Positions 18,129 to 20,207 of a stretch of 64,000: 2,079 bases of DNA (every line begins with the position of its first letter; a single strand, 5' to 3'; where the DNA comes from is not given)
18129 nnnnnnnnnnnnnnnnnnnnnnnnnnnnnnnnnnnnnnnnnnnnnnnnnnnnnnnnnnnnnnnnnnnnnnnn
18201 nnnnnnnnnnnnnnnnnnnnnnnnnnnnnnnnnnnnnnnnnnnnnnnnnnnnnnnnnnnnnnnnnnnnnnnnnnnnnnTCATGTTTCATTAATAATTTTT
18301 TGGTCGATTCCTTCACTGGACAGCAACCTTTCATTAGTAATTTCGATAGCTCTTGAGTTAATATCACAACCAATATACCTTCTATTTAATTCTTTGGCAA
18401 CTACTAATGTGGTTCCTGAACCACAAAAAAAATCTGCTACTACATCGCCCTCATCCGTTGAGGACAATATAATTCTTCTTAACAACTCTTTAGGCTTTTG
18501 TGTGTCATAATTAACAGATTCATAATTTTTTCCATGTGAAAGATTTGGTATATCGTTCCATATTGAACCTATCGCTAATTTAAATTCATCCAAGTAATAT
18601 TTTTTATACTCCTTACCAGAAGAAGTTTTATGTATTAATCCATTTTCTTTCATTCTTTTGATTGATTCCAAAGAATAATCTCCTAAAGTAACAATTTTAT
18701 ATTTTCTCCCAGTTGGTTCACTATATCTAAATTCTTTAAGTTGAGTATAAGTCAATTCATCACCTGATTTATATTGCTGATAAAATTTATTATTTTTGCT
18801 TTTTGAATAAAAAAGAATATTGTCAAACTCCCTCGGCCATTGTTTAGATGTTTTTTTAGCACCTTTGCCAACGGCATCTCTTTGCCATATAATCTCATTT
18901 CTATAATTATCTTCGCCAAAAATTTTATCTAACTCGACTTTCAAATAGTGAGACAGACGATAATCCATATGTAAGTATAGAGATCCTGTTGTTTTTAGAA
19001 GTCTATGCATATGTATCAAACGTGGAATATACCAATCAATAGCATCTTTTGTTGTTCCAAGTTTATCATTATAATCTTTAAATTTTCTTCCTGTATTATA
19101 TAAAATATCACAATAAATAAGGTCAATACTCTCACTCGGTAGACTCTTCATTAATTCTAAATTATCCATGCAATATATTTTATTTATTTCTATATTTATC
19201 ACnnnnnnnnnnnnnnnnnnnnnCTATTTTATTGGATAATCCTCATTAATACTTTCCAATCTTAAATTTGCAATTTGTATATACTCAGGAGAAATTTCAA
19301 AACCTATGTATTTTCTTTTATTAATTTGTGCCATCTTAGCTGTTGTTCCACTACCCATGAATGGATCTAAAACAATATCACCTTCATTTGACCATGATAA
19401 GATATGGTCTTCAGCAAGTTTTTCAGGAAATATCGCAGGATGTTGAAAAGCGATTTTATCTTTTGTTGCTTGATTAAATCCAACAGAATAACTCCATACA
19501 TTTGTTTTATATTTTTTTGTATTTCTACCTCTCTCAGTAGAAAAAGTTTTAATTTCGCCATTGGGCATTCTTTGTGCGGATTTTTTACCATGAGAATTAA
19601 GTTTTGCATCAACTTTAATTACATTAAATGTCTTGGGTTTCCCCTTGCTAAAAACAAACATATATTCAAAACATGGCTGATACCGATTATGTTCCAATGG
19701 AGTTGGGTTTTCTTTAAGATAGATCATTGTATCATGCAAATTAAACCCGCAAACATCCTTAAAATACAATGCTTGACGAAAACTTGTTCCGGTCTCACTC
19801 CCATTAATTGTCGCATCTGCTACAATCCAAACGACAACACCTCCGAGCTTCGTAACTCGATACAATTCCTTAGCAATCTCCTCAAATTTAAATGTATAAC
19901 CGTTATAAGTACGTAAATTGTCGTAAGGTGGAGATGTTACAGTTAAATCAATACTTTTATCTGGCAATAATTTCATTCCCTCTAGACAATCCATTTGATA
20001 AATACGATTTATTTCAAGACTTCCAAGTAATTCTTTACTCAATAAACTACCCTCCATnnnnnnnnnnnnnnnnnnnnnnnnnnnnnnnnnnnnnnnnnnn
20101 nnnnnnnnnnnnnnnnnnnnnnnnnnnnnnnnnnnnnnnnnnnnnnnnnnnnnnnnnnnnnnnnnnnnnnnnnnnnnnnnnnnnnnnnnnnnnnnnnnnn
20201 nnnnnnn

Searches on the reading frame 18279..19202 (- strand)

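Call 85: search_protein_families(library=pfam, proteins=[window:18279-19202:-], max_evalue=0.001)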
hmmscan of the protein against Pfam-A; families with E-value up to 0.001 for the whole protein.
window:18279-19202:- (307 aa): 3 families
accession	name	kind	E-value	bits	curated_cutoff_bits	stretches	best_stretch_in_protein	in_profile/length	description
PF01555.25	N6_N4_Mtase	-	1.1e-45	156.7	26.7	1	26-291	1-221/221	DNA methylase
PF13847.12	Methyltransf_31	-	6.1e-05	23.2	27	0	250-292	2-47/145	Methyltransferase domain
PF02086.21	MethyltransfD12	-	0.00037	20.7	22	0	246-290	13-59/253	D12 class N6 adenine-specific DNA methyltransferase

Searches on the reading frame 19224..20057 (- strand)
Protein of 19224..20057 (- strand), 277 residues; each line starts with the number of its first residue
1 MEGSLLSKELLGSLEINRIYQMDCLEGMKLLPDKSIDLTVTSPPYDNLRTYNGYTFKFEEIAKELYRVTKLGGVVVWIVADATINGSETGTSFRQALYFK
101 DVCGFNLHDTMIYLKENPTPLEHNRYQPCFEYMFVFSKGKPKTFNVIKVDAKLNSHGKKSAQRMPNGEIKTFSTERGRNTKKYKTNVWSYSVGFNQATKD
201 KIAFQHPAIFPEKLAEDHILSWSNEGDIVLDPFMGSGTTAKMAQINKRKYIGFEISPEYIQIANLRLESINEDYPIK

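Call 86: search_protein_families(library=pfam, proteins=[window:19224-20057:-], max_evalue=0.001)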
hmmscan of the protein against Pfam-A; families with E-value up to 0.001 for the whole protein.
window:19224-20057:- (277 aa): 1 family
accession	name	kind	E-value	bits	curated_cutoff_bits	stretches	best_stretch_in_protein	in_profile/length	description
PF01555.25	N6_N4_Mtase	-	1.6e-48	166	26.7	1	36-264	1-220/221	DNA methylase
